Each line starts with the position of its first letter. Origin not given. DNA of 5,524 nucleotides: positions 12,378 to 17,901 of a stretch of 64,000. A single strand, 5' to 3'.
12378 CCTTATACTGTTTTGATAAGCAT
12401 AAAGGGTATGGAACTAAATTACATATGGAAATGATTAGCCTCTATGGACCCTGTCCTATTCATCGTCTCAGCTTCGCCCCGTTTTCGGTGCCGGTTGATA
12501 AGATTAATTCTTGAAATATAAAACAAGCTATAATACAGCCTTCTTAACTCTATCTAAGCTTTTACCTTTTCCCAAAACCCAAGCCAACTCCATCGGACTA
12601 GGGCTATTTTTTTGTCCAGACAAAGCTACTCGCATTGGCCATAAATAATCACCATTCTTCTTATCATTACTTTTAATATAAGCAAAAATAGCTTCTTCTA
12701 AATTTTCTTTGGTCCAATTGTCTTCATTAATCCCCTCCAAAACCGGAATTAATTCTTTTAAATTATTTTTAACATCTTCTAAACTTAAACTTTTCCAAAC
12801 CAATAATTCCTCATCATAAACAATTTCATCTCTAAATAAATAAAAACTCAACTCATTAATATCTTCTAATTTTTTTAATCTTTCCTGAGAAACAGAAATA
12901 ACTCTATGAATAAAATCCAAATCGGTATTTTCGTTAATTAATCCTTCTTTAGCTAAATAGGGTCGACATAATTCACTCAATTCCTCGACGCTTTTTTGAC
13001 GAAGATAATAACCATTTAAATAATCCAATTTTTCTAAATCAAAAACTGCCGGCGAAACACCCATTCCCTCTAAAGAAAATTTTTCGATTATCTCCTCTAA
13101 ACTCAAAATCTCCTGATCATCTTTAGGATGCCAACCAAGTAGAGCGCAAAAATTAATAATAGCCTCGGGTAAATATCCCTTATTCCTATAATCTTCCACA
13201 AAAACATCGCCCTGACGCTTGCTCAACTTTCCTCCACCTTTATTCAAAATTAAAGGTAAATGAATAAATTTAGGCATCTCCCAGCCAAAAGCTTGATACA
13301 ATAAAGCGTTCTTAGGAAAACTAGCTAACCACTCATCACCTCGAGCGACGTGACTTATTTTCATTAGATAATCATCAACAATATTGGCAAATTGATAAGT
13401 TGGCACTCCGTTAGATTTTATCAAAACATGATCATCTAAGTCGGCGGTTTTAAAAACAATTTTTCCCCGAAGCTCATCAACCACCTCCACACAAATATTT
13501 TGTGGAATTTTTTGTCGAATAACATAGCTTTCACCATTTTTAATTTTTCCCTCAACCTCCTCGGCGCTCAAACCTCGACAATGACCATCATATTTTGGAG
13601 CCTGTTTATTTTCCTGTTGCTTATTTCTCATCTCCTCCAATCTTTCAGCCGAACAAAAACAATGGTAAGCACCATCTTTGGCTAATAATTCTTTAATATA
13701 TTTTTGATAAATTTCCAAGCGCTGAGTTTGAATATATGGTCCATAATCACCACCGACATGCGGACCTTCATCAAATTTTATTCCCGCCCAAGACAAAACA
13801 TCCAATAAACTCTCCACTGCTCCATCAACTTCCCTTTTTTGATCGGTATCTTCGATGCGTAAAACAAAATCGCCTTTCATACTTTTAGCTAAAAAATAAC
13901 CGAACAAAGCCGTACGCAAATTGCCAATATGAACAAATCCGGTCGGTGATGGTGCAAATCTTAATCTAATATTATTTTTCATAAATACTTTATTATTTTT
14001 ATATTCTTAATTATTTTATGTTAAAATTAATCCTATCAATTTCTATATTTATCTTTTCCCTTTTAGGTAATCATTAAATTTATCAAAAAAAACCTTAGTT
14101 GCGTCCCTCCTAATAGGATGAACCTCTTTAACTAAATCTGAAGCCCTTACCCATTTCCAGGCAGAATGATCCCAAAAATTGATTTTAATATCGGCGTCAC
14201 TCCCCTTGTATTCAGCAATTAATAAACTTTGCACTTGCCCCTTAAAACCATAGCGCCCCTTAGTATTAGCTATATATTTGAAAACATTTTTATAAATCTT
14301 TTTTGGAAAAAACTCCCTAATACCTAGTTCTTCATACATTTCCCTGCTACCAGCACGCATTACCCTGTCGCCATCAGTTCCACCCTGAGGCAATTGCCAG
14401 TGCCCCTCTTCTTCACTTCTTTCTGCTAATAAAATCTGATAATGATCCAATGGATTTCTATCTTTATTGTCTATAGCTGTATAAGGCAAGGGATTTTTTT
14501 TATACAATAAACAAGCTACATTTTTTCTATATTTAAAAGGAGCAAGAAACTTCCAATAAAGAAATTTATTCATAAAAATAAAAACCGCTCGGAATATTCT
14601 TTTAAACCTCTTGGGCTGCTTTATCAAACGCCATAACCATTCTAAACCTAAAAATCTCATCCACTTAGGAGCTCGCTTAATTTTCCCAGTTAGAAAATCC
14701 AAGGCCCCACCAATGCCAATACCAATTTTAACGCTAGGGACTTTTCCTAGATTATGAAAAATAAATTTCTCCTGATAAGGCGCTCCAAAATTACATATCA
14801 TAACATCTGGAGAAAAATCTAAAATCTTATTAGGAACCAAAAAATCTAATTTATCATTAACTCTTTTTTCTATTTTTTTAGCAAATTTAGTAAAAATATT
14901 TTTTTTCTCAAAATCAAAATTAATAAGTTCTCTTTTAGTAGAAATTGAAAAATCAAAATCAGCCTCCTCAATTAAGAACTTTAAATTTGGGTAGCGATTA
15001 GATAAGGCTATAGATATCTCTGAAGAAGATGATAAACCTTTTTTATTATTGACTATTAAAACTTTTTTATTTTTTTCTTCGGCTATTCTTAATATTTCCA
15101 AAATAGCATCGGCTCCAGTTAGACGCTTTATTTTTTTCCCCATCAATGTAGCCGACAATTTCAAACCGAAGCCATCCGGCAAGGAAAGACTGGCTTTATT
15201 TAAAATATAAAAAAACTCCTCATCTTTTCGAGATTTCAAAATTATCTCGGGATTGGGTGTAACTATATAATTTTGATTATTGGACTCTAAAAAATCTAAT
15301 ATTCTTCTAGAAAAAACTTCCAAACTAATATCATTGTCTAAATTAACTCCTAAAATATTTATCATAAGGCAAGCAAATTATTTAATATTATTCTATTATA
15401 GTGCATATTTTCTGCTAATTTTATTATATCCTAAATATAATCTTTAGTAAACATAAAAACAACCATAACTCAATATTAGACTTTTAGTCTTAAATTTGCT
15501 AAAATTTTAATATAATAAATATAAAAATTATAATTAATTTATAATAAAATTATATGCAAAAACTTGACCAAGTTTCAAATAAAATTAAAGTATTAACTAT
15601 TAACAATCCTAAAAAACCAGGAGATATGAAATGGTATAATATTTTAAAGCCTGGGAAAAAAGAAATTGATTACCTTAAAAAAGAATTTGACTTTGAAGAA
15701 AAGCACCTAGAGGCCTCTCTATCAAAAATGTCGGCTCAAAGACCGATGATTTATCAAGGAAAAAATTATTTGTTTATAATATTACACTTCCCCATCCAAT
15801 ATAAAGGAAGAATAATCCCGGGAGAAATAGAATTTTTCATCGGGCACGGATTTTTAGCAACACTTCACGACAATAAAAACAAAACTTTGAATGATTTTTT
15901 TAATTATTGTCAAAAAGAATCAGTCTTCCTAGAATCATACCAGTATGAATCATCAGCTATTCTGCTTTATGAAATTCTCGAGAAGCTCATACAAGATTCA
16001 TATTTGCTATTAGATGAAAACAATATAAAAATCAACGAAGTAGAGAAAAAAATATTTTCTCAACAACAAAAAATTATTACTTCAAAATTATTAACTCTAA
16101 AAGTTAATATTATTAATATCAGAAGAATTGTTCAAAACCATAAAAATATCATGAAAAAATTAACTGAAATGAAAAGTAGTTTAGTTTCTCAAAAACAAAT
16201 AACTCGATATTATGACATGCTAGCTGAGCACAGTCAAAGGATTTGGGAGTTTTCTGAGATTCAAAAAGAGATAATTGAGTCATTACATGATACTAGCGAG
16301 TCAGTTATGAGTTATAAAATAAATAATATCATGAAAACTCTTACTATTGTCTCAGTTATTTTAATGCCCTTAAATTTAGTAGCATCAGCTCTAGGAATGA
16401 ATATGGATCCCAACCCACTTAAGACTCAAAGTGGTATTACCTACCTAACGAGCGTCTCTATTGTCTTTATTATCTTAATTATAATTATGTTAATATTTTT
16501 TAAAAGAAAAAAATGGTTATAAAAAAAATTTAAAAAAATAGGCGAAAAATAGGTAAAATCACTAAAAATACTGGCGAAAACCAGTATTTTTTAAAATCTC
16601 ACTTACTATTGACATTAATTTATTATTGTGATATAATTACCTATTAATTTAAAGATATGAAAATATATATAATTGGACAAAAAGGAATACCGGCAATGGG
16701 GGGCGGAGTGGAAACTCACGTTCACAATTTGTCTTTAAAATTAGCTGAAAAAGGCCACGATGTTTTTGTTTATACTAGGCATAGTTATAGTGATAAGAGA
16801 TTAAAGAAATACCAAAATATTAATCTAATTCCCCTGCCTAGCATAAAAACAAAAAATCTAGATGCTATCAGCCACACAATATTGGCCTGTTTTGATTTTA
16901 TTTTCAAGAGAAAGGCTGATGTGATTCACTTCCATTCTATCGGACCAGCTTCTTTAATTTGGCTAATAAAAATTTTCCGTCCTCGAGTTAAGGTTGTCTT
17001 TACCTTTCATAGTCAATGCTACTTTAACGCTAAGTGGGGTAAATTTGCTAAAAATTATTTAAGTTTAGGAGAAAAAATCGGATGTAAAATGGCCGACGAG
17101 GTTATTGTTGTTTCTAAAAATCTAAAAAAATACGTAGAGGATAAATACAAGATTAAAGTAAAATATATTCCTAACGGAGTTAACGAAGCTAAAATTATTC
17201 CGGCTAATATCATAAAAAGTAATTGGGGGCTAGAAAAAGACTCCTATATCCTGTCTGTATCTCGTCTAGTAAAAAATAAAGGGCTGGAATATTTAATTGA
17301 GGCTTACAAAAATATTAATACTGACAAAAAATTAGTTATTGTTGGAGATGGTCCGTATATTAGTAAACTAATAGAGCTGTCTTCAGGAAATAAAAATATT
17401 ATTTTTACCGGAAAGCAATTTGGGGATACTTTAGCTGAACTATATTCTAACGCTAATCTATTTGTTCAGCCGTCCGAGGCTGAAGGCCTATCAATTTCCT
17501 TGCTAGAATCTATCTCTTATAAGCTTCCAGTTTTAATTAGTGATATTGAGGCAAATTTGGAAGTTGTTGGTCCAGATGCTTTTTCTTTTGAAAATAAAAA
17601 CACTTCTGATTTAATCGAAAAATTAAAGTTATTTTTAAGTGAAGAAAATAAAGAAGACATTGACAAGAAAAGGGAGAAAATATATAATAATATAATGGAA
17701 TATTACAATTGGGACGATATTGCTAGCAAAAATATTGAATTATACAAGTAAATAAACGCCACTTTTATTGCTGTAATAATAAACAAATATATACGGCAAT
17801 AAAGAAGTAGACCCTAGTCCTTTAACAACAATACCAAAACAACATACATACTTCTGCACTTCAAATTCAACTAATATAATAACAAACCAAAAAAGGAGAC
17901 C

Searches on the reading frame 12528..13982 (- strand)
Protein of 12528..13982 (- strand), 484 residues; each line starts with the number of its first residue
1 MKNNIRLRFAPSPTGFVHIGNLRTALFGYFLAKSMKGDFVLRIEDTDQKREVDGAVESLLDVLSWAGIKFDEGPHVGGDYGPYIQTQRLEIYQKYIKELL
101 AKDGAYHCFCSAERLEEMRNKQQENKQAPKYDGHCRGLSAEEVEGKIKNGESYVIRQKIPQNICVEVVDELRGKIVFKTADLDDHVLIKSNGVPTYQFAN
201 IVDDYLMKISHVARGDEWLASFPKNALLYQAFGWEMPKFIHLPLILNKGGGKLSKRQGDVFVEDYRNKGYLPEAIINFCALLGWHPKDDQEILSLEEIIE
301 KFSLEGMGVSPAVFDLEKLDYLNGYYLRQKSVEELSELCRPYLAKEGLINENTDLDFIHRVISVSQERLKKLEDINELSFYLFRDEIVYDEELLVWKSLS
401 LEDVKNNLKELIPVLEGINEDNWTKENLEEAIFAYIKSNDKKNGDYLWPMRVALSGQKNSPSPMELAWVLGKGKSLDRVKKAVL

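Call 10: search_protein_families(library=pfam, proteins=[window:12528-13982:-], max_evalue=0.001)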
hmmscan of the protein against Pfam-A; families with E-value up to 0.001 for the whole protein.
window:12528-13982:- (484 aa): 2 families
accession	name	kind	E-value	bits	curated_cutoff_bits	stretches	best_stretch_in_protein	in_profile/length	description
PF00749.27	tRNA-synt_1c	-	3.3e-102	342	23.4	1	5-320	2-313/314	tRNA synthetases class I (E and Q), catalytic domain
PF19269.4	Anticodon_2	-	2e-31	109.7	23.6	1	335-482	2-140/141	Anticodon binding domain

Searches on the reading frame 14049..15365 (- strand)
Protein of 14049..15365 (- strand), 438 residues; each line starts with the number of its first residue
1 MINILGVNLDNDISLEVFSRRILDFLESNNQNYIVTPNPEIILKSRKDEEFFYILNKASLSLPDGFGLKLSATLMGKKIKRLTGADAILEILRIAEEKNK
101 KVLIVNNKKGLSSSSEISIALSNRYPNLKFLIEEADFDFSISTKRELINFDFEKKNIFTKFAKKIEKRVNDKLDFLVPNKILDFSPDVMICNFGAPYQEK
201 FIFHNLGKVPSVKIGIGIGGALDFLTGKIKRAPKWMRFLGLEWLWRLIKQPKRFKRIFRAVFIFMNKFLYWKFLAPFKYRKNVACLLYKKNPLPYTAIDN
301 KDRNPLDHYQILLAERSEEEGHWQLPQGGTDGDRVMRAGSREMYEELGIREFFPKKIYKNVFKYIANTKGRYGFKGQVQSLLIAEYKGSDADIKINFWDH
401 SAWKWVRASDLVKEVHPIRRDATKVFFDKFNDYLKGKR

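Call 10: search_protein_families(library=pfam, proteins=[window:14049-15365:-], max_evalue=0.001)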
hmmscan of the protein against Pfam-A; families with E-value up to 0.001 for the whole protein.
window:14049-15365:- (438 aa): 2 families
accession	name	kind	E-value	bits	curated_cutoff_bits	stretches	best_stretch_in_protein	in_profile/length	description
PF03808.19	Glyco_tran_WecG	-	2.3e-33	115.8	27.4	1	58-257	1-167/168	Glycosyl transferase WecG/TagA/CpsF family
PF00293.34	NUDIX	-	3.1e-08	34.1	21.1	1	308-422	14-130/134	NUDIX domain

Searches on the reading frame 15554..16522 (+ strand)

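Call 10: search_protein_families(library=pfam, proteins=[window:15554-16522:+], max_evalue=0.001)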
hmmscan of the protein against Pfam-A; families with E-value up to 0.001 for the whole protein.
window:15554-16522:+ (322 aa): 1 family
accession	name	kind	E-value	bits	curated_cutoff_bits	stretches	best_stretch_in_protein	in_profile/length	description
PF01544.23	CorA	-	2.4e-46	158.8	27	1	24-318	3-292/292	CorA-like Mg2+ transporter protein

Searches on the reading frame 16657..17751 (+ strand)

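Call 11: search_protein_families(library=pfam, proteins=[window:16657-17751:+], max_evalue=0.001)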
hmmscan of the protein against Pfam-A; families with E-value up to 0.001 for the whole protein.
window:16657-17751:+ (364 aa): 8 families
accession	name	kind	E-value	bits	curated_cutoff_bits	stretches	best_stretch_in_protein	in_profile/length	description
PF00534.26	Glycos_transf_1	-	4e-31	108.3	26.4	1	190-345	9-168/172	Glycosyl transferases group 1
PF13439.12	Glyco_transf_4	-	9.7e-29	101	28.5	1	16-177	2-168/170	Glycosyltransferase Family 4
PF13692.12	Glyco_trans_1_4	-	4.5e-25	89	27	1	197-327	3-140/142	Glycosyl transferases group 1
PF13579.12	Glyco_trans_4_4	-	8.6e-15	55.9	29.7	1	16-174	1-158/158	Glycosyl transferase 4-like domain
PF09314.17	DUF1972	-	2.1e-12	47.4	25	1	2-174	3-184/186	Domain of unknown function (DUF1972)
PF20706.3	GT4-conflict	-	4.2e-07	29.7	26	1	15-296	11-312/385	Family 4 Glycosyltransferase in conflict systems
PF13477.12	Glyco_trans_4_2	-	2.9e-06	27.9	23.4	1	19-152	10-138/139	Glycosyl transferase 4-like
PF08323.17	Glyco_transf_5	-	8.8e-05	22.8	22.7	0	72-160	115-224/239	Starch synthase catalytic domain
